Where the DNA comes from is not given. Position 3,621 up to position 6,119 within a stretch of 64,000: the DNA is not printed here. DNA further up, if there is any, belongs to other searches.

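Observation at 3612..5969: Single-gene AT-rich islet next to a tRNA cluster encoding a stand-alone GHKL (MORC/Hsp90-like) ATPase with a large unknown C-terminal region: candidate defence or accessory gene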

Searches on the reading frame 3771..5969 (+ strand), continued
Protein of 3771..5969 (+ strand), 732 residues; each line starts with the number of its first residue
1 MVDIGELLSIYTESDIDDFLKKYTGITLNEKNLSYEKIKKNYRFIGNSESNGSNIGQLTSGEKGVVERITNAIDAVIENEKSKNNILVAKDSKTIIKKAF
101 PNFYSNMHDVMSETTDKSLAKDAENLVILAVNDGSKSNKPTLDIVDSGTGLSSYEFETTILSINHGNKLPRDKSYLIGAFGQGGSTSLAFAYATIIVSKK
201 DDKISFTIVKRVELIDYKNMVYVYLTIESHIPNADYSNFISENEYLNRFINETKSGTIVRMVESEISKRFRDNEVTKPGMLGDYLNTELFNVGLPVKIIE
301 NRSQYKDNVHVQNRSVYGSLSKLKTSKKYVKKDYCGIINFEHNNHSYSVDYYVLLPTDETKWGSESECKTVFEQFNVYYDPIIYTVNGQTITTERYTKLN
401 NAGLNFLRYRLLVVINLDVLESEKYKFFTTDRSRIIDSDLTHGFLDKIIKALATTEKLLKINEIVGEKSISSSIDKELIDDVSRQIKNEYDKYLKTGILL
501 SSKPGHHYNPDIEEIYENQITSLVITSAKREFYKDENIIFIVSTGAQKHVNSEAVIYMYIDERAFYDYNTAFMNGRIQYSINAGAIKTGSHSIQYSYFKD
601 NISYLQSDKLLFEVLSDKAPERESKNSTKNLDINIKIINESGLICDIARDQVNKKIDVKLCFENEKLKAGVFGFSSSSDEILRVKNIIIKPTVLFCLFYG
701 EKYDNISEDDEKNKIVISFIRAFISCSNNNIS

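Call 26: search_solved_structures(query=A1, max_evalue=10, show_alignments=3)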
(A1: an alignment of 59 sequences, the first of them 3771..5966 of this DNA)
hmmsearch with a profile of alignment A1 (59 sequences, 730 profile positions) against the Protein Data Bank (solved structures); distinct sequences matched with E-value up to 10: 2.
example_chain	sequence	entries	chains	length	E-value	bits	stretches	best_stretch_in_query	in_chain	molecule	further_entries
8ej5_B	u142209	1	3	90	0.19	13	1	510-573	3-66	gp1, tail tip protein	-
5z5d_A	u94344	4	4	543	0.5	11.7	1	538-616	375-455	Beta-xylosidase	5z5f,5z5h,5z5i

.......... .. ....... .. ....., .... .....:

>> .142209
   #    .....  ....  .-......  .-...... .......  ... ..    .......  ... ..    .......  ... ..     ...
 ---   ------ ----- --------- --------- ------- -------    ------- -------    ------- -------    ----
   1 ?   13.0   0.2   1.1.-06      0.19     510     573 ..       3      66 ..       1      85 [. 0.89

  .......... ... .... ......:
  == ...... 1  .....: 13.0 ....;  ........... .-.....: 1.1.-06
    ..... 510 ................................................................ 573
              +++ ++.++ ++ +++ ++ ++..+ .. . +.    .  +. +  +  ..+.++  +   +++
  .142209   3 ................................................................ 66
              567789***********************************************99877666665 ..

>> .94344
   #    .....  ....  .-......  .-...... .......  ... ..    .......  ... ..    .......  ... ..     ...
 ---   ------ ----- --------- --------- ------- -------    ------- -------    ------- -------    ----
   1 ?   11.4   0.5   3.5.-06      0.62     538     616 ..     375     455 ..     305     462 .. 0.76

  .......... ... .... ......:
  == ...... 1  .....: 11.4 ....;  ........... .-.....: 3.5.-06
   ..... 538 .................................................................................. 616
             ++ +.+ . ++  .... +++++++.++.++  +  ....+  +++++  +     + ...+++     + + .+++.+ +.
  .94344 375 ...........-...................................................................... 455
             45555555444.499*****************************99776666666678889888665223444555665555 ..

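Call 27: search_protein_families(library=pfam, alignment_id=A1, max_evalue=0.01)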
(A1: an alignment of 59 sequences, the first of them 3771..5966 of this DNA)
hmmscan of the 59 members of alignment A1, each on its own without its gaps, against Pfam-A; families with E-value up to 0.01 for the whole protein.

A. member 1, window:3771-5966:+ (732 aa): 0 families

B. families by the number of members that match (of 59 scanned): 8 families
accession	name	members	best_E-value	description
PF13589.12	HATPase_c_3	26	7.5e-08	Histidine kinase-, DNA gyrase B-, and HSP90-like ATPase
PF14646.12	MYCBPAP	1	0.0011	MYCBP-associated protein family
PF23199.1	DUF7060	1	0.0041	Domain of unknown function (DUF7060)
PF20284.3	CTD8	1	0.0044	C-terminal domain 8 of the ABC-three component (ABC-3C) systems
PF21567.2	Gp22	1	0.0046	Gp22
PF13837.12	Myb_DNA-bind_4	1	0.0053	Myb/SANT-like DNA-binding domain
PF05205.17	COMPASS-Shg1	1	0.0088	COMPASS (Complex proteins associated with Set1p) component shg1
PF22416.2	Lmo2445-like_C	1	0.0096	Lmo2445-like, C-terminal domain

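Call 28: find_encoding_contigs(protein=P0103, flank=7000, max_places=2)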
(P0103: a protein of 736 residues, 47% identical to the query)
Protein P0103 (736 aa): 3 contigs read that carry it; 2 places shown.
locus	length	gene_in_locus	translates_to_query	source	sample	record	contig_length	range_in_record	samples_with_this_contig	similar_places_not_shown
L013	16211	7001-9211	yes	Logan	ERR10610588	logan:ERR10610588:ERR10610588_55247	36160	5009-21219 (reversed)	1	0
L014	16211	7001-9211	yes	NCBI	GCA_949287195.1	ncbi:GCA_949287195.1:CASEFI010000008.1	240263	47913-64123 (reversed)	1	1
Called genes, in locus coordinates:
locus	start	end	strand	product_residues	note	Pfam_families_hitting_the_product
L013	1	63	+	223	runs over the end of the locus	-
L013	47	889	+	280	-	PF20016:ThsA_Macro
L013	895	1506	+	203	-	-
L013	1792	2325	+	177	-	PF13173:AAA_14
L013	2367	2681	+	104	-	-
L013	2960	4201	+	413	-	PF20296:MTaX1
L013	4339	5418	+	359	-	PF00145:DNA_methylase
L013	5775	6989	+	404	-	PF10592:AIPR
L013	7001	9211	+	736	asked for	-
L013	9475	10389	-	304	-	PF01266:DAO (faint), PF07992:Pyr_redox_2, PF13738:Pyr_redox_3, PF00070:Pyr_redox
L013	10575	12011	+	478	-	PF13676:TIR_2 (weak), PF13489:Methyltransf_23, PF13649:Methyltransf_25, PF13847:Methyltransf_31, PF08241:Methyltransf_11, PF08242:Methyltransf_12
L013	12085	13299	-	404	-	PF05343:Peptidase_M42 (faint), PF01546:Peptidase_M20, PF07687:M20_dimer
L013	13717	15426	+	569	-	PF02368:Big_2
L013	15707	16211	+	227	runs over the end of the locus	-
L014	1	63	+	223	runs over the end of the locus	-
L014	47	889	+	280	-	PF20016:ThsA_Macro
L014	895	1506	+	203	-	-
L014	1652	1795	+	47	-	-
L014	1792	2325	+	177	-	PF13173:AAA_14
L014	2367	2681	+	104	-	-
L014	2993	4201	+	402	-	PF20296:MTaX1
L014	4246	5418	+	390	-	PF00145:DNA_methylase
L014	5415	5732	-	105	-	PF12844:HTH_19, PF13560:HTH_31, PF01381:HTH_3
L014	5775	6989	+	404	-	PF10592:AIPR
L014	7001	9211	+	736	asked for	-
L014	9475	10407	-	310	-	PF01266:DAO (faint), PF07992:Pyr_redox_2, PF13738:Pyr_redox_3, PF00070:Pyr_redox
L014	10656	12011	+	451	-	PF13676:TIR_2 (weak), PF13489:Methyltransf_23, PF13649:Methyltransf_25, PF13847:Methyltransf_31, PF08241:Methyltransf_11, PF08242:Methyltransf_12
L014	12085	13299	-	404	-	PF05343:Peptidase_M42 (faint), PF01546:Peptidase_M20, PF07687:M20_dimer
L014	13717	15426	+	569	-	PF02368:Big_2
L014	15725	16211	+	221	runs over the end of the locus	-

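Call 29: find_encoding_contigs(protein=P0082, flank=7000, max_places=2)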
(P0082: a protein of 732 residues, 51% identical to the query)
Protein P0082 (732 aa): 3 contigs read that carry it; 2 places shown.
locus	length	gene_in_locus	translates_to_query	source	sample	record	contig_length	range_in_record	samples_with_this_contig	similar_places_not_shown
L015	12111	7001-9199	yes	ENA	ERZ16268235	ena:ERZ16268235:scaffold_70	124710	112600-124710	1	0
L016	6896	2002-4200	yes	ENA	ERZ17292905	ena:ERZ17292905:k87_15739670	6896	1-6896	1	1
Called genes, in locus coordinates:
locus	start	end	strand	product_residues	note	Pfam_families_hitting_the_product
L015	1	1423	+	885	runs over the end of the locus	-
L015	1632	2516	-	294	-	PF02645:DegV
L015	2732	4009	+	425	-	PF00654:Voltage_CLC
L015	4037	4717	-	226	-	PF08713:DNA_alkylation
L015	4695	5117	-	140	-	-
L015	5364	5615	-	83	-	PF13560:HTH_31, PF12844:HTH_19, PF01381:HTH_3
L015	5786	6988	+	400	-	PF10592:AIPR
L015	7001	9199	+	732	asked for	-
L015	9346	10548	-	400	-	PF00145:DNA_methylase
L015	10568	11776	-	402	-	PF20296:MTaX1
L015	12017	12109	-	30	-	?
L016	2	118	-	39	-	?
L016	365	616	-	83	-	PF13560:HTH_31, PF12844:HTH_19, PF01381:HTH_3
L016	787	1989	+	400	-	PF10592:AIPR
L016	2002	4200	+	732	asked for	-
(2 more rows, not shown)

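Call 37: find_encoding_contigs(protein=window:3771-5969:+, flank=10000, max_places=4)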
Protein window:3771-5969:+ (732 aa): 1 contig read that carries it; 1 place shown.
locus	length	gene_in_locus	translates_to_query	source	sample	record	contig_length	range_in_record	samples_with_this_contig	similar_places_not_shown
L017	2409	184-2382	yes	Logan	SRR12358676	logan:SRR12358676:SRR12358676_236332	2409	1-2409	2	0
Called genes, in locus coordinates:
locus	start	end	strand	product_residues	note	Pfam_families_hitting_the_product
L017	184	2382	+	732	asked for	-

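Call 39: find_encoding_contigs(protein=P0008, flank=8000, max_places=3)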
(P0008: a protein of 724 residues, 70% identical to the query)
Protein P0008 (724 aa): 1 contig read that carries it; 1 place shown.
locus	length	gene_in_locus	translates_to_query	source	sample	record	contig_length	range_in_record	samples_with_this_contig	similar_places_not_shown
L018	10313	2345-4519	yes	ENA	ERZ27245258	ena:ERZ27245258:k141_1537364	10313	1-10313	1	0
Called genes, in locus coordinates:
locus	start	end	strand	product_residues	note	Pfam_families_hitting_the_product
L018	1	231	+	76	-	?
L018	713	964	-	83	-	PF12844:HTH_19, PF13560:HTH_31, PF01381:HTH_3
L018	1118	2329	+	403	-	PF10592:AIPR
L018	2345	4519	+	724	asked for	-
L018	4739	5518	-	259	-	PF08220:HTH_DeoR, PF00455:DeoRC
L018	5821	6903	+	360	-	PF13483:Lactamase_B_3, PF12706:Lactamase_B_2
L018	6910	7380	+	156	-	PF00359:PTS_EIIA_2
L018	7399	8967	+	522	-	PF03611:EIIC-GAT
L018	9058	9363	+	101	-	PF02302:PTS_IIB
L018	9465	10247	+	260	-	-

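Call 40: predict_structure(alignment_id=A1)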
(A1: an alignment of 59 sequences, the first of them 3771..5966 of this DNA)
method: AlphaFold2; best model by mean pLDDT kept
length: 732 residues; sequences in the alignment: 59
mean_pLDDT: 85.8   pTM: 0.76
mean pLDDT of the five models: 85.8, 83.5, 83.2, 82.9, 80.9
residues with pLDDT >= 90: 368; 70-90: 292; 50-70: 45; < 50: 27
segments of 3 or more residues with pLDDT < 50: 496-509, 622-629, 729-732
pLDDT, mean of each block of 10 residues (from residue 1): 92 96 94 94 91 80 89 93 90 93 95 90 95 90 95 89 69 74 64 95 94 92 92 92 93 94 91 87 95 92 84 87 92 93 89 94 88 94 92 89 87 93 83 83 92 94 84 64 77 51 38 81 90 90 92 93 91 90 91 94 91 89 42 78 85 81 78 63 79 87 85 90 71 35
secondary structure, 60 per line:
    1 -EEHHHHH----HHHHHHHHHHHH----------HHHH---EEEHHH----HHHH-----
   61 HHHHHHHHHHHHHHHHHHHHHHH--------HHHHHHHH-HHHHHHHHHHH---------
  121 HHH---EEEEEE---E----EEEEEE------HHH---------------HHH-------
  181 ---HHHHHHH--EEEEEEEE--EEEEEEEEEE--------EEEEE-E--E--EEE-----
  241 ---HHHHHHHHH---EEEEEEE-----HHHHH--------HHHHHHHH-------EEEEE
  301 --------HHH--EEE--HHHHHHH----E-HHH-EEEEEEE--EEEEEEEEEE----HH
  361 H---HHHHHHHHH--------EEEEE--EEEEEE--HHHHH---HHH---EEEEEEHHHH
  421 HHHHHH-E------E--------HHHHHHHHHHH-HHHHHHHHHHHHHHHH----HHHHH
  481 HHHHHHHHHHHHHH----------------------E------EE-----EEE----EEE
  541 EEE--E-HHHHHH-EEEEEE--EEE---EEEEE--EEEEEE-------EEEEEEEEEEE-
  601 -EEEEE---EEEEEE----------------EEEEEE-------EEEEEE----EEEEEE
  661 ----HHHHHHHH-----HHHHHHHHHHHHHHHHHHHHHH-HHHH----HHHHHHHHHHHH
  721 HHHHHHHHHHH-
elements in order (helices of 4 or more, strands of 3 or more residues): H4-8 H13-24 H35-38 E42-44 H52-55 H61-83 H92-99 H101-111 E127-132 E141-146 H184-190 E193-200 E203-212 E221-225 E233-235 H244-252 E256-262 H268-272 H281-288 E296-300 E314-316 H319-325 E336-342 E345-354 H365-373 E382-386 E389-394 H397-401 E411-416 H417-426 H444-454 H456-471 H476-494 E531-533 E538-543 H548-553 E555-560 E563-565 E569-573 E576-581 E589-599 E602-606 E610-615 E632-637 E645-650 E655-660 H665-672 H678-699 H701-704 H709-731

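Call 43: fold_search(model_id=the predicted structure, library=pdb)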
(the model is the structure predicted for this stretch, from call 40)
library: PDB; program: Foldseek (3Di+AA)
matches with E <= 10: 1934; with E <= 0.001: 55
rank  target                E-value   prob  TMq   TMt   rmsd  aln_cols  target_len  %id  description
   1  6o1e                  4.9e-11  1.00  0.30  0.47   9.6       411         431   12  The crystal structure of human MORC3 ATPase-CW in complex with AMPPNP (released 2019-03-20)
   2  5ix2_B                7.6e-11  1.00  0.29  0.46   9.2       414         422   13  Crystal structure of mouse Morc3 ATPase-CW cassette in complex with AMPPNP and unmodified H3 peptide (released 2016-08-17)
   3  5ix1_B                1.9e-10  1.00  0.29  0.48  10.3       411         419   13  Crystal structure of mouse Morc3 ATPase-CW cassette in complex with AMPPNP and H3K4me3 peptide (released 2016-08-17)
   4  5ix1_A                2.1e-10  1.00  0.29  0.47  10.2       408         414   12  Crystal structure of mouse Morc3 ATPase-CW cassette in complex with AMPPNP and H3K4me3 peptide (released 2016-08-17)
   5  9cdh_A                4.6e-10  1.00  0.29  0.43  12.3       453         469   13  MORC2 PD mutant with DNA (released 2025-07-09)
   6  9cdh_B                5.2e-10  1.00  0.30  0.45   9.7       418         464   13  MORC2 PD mutant with DNA (released 2025-07-09)
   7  5ix2_A                7.2e-10  1.00  0.29  0.47  10.8       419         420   12  Crystal structure of mouse Morc3 ATPase-CW cassette in complex with AMPPNP and unmodified H3 peptide (released 2016-08-17)
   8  9cdj_A                8.9e-10  1.00  0.29  0.43  14.1       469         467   12  MORC2 ATPase with DNA (released 2025-07-09)
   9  7k7t_A                9.4e-10  1.00  0.31  0.55   6.8       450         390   12  Crystal structure of human MORC4 ATPase-CW in complex with AMPPNP (released 2020-11-11)
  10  7k7t_B                1.8e-09  1.00  0.27  0.46  11.1       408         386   11  Crystal structure of human MORC4 ATPase-CW in complex with AMPPNP (released 2020-11-11)
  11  9cdj_B                2.5e-09  1.00  0.29  0.43  14.2       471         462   13  MORC2 ATPase with DNA (released 2025-07-09)
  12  4hym_A                7.6e-09  1.00  0.23  0.40  12.9       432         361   13  Pyrrolopyrimidine inhibitors of dna gyrase b and topoisomerase iv, part i: structure guided discovery and optimization (released 2013-02-13)
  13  5j5p_A                9.0e-09  1.00  0.25  0.40  14.8       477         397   12  AMP-PNP-stabilized ATPase domain of topoisomerase IV from Streptococcus pneumoniae, complex type I (released 2017-07-26)
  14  6mw7_D                1.0e-08  1.00  0.26  0.34  10.0       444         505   11  Crystal structure of ATPase module of SMCHD1 bound to ATP (released 2019-09-11)
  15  9a68_B                1.0e-08  1.00  0.25  0.27  14.2       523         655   11  Integrative model of PARC-PARE by crosslinking MS and deep learning (released 2024-09-18)
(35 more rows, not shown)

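Call 62: search_protein_families(library=pfam, proteins=[L001:6774-7985:+, L014:5775-6986:+, L003:6777-7706:+, L001:6353-6604:-], max_evalue=1)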
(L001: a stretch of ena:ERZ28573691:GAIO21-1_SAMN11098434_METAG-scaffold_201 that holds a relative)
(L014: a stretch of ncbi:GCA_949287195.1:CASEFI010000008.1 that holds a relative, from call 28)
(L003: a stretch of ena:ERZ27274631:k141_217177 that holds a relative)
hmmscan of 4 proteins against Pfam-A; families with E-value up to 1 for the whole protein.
L001:6774-7985:+ (404 aa): 1 family
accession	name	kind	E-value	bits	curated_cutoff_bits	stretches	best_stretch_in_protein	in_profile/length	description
PF10592.14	AIPR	-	1.1e-31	111.1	25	1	54-369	3-294/308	AIPR protein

L014:5775-6986:+ (404 aa): 2 families
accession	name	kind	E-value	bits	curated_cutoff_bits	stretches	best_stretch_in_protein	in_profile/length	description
PF10592.14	AIPR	-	8.8e-33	114.7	25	1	57-362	3-284/308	AIPR protein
PF16480.10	DUF5057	-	0.025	14.5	27.9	1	94-202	222-329/378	Domain of unknown function (DUF5057)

L003:6777-7706:+ (310 aa): 1 family
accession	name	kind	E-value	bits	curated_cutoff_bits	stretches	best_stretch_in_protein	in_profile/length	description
PF10592.14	AIPR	-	2.3e-26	93.6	25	1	55-277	3-247/308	AIPR protein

L001:6353-6604:- (83 aa): 4 families
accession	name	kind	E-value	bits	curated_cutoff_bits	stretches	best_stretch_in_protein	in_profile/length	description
PF01381.28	HTH_3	-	2.3e-14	53.6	23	1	19-72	1-53/55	Helix-turn-helix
PF12844.13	HTH_19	-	1.2e-08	35.2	30.2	1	16-76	1-60/64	Helix-turn-helix domain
PF13560.12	HTH_31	-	1e-06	29.4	27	1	15-70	2-57/64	Helix-turn-helix domain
PF13443.12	HTH_26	-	0.052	14.3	22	1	26-69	8-52/63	Cro/C1-type HTH DNA-binding domain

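Call 63: search_solved_structures(query=L001:6774-7985:+, max_evalue=10, show_alignments=2)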
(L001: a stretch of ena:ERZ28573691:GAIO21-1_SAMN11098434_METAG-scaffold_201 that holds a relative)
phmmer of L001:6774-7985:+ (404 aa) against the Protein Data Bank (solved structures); distinct sequences matched with E-value up to 10: 0.

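Call 67: find_related_loci(query=A1, collection=viral_contigs, flank=4000)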
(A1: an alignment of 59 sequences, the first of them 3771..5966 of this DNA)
Query A1 (732 aa) in viral_contigs; peptide patterns used: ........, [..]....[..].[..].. (x = any residue, [..] = any of these).
24 stretches matched a pattern, but none encodes a relative of the query by tblastn (E <= 1e-3).

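Call 69: find_encoding_contigs(protein=P0071, flank=5000, max_places=2)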
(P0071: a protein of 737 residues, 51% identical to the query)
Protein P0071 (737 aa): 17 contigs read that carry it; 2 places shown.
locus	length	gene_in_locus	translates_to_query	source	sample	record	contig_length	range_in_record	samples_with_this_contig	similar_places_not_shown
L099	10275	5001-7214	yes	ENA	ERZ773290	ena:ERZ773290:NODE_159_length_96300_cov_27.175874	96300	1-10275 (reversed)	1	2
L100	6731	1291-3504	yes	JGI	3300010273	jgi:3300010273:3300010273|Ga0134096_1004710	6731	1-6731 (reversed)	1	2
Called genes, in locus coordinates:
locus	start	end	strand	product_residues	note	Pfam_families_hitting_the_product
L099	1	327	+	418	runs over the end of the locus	PF01315:Ald_Xan_dh_C, PF02738:MoCoBD_1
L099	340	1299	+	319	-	PF20256:MoCoBD_2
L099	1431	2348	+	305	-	PF03180:Lipoprotein_9 (faint), PF13379:NMT1_2, PF09084:NMT1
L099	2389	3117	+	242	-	PF00005:ABC_tran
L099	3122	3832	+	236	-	PF00528:BPD_transp_1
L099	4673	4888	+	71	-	-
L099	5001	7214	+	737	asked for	-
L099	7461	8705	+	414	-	PF20296:MTaX1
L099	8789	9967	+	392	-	PF00145:DNA_methylase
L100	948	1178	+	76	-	-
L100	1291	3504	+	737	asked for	-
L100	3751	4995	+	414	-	PF20296:MTaX1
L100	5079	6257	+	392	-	PF00145:DNA_methylase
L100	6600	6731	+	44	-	?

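Call 70: find_encoding_contigs(protein=P0097, flank=5000, max_places=2)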
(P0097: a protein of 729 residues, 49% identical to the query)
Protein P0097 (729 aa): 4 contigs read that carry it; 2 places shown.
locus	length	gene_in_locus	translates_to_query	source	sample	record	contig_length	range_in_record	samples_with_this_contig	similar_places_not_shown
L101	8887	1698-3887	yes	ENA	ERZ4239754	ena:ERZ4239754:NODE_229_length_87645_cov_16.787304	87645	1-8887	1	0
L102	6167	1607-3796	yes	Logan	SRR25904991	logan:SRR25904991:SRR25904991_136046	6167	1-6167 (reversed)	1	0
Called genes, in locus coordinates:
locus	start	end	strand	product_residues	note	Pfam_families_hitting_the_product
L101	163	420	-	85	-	PF13560:HTH_31 (weak), PF12844:HTH_19, PF01381:HTH_3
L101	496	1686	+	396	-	PF10592:AIPR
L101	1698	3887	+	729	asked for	PF13589:HATPase_c_3 (faint)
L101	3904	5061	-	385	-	PF13102:Phage_int_SAM_5, PF14659:Phage_int_SAM_3, PF00589:Phage_integrase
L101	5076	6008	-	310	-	PF19553:DUF6076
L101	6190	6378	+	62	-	PF12728:HTH_17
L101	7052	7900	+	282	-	PF02086:MethyltransfD12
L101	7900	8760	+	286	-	PF04556:DpnII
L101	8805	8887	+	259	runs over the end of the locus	PF03602:Cons_hypoth95 (faint), PF01555:N6_N4_Mtase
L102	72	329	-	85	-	PF13560:HTH_31 (weak), PF12844:HTH_19, PF01381:HTH_3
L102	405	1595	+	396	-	PF10592:AIPR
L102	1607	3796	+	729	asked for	PF13589:HATPase_c_3 (faint)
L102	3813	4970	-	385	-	PF13102:Phage_int_SAM_5, PF14659:Phage_int_SAM_3, PF00589:Phage_integrase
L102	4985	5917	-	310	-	PF19553:DUF6076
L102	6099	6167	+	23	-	?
